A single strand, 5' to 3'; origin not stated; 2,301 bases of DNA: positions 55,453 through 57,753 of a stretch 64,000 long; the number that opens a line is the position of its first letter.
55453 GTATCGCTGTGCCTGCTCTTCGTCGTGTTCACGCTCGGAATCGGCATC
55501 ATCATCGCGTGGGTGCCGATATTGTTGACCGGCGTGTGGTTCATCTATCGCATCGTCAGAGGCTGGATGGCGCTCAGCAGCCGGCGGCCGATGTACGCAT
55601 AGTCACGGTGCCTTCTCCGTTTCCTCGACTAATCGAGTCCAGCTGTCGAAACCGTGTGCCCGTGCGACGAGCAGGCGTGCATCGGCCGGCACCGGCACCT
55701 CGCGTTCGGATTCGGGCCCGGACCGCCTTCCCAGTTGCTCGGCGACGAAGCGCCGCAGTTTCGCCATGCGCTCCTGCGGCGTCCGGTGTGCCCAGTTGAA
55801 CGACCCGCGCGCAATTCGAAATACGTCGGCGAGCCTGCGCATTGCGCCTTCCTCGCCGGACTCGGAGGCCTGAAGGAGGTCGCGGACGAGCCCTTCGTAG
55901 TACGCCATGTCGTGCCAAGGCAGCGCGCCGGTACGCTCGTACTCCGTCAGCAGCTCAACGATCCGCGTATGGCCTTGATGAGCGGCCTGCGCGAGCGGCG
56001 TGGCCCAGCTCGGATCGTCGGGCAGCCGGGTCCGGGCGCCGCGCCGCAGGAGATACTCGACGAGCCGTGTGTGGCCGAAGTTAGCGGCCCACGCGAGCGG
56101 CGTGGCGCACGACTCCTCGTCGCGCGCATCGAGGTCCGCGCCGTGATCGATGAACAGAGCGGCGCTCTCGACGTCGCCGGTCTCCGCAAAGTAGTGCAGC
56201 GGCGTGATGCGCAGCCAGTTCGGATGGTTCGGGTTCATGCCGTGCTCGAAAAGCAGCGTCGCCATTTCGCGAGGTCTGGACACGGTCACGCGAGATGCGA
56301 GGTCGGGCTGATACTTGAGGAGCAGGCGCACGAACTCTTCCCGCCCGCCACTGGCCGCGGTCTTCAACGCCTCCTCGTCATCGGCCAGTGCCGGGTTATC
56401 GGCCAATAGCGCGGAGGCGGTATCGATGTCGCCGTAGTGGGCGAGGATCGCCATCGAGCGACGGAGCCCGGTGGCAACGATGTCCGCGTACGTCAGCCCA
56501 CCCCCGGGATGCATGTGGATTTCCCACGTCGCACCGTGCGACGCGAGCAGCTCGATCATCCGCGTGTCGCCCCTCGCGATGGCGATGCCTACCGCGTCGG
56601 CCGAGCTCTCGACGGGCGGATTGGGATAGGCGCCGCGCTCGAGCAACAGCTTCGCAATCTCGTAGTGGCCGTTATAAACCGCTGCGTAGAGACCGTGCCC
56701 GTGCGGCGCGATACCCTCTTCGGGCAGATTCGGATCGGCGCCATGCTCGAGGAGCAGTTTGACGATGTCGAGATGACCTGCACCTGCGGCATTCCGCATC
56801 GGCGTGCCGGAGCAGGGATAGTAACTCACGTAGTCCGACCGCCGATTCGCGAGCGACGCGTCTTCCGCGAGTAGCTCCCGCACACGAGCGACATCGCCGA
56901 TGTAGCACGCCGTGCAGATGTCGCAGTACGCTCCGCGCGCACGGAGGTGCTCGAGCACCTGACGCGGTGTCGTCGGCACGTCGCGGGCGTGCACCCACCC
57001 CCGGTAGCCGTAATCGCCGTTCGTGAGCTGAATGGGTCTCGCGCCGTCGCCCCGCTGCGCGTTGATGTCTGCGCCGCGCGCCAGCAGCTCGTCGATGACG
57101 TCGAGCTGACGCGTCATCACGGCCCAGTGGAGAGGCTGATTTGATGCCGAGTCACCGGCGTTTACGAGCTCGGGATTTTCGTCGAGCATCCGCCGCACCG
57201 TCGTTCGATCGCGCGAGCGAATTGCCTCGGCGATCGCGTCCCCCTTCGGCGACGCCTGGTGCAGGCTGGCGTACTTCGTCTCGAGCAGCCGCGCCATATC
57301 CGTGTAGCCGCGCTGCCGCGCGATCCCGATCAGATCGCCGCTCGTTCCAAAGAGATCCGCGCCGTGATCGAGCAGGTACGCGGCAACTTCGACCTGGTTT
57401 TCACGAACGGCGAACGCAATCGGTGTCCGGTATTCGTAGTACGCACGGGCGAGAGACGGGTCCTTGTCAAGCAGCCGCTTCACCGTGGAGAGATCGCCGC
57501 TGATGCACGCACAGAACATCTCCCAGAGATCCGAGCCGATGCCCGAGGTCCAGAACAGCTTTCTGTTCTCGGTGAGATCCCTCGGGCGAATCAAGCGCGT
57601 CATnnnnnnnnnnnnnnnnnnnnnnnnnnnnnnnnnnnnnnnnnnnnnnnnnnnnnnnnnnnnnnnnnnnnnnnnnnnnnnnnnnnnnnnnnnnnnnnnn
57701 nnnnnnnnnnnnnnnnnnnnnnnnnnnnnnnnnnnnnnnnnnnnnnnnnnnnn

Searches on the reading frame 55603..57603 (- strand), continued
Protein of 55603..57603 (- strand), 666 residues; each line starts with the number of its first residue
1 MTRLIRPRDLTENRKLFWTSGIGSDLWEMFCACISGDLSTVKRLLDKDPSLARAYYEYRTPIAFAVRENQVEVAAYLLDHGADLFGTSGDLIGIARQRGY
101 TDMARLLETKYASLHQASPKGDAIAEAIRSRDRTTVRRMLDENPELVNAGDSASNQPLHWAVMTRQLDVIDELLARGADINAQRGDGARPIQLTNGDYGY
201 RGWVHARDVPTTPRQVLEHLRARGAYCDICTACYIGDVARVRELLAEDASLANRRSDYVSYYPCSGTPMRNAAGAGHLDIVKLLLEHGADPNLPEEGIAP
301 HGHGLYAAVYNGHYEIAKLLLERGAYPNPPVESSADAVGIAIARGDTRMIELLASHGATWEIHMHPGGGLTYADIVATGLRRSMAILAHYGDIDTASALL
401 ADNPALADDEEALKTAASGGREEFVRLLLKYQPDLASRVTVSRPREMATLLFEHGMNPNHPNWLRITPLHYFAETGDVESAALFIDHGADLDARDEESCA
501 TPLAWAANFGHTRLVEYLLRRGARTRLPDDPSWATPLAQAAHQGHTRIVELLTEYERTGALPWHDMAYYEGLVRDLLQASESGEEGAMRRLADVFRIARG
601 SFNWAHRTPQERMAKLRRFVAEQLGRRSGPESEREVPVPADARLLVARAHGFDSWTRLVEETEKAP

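Call 82: predict_structure(alignment_id=A4)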
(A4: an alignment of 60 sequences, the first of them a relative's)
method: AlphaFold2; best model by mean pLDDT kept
length: 831 residues; sequences in the alignment: 60
mean_pLDDT: 81.4   pTM: 0.71
mean pLDDT of the five models: 81.4, 79.9, 77.8, 77.1, 75.8
residues with pLDDT >= 90: 378; 70-90: 270; 50-70: 108; < 50: 75
segments of 3 or more residues with pLDDT < 50: 1-15, 50-76, 152-158, 176-180, 184-187
pLDDT, mean of each block of 10 residues (from residue 1): 40 48 51 52 52 37 39 46 61 80 79 78 87 83 68 49 59 50 53 81 87 77 79 91 77 70 90 76 79 91 95 82 91 96 90 87 59 79 96 95 97 93 84 95 98 92 82 96 97 82 93 97 92 90 95 95 95 93 94 95 91 95 88 94 95 95 91 94 95 89 93 95 89 92 87 83 59 82 85 70 89 92 86 50
secondary structure, 60 per line:
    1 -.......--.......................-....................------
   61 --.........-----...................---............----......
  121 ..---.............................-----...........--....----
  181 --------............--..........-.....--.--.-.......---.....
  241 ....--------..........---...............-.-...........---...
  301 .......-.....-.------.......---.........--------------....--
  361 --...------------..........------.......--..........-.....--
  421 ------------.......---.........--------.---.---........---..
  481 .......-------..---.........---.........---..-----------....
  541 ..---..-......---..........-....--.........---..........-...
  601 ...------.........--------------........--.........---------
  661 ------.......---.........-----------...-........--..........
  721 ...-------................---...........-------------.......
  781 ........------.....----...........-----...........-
elements in order (helices of 4 or more, strands of 3 or more residues): H2-8 H11-33 H35-54 H63-71 H77-95 H99-110 H115-122 H126-154 H160-170 H173-176 H189-200 H203-212 H214-218 H226-232 H236-244 H253-262 H266-280 H284-294 H298-307 H309-313 H322-328 H332-340 H355-358 H378-387 H394-400 H403-412 H414-418 H433-439 H443-451 H468-475 H479-487 H502-508 H512-520 H537-542 H549-554 H558-567 H569-572 H575-583 H587-596 H598-603 H610-618 H633-640 H643-651 H667-673 H677-685 H701-708 H711-723 H731-746 H750-760 H774-788 H795-799 H804-814 H820-830

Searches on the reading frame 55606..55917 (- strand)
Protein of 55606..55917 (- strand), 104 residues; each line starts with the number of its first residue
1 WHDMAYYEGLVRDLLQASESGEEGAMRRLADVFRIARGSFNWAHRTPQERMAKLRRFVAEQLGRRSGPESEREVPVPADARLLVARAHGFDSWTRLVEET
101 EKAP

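Call 66: search_solved_structures(query=window:55606-55917:-, max_evalue=1)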
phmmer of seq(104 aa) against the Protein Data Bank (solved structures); distinct sequences matched with E-value up to 1: 3.
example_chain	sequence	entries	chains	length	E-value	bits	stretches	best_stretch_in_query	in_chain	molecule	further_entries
7udm_A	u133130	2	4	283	9.3e-10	42.2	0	13-65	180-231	Designed helical repeat protein (DHR) RPB_PLP1_R6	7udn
7udl_A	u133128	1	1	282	9.3e-10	42.2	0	13-65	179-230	Designed helical repeat protein (DHR) RPB_PLP1_R6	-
8gtd_M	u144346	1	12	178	0.79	13.5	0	12-72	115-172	Head-to-tail joining protein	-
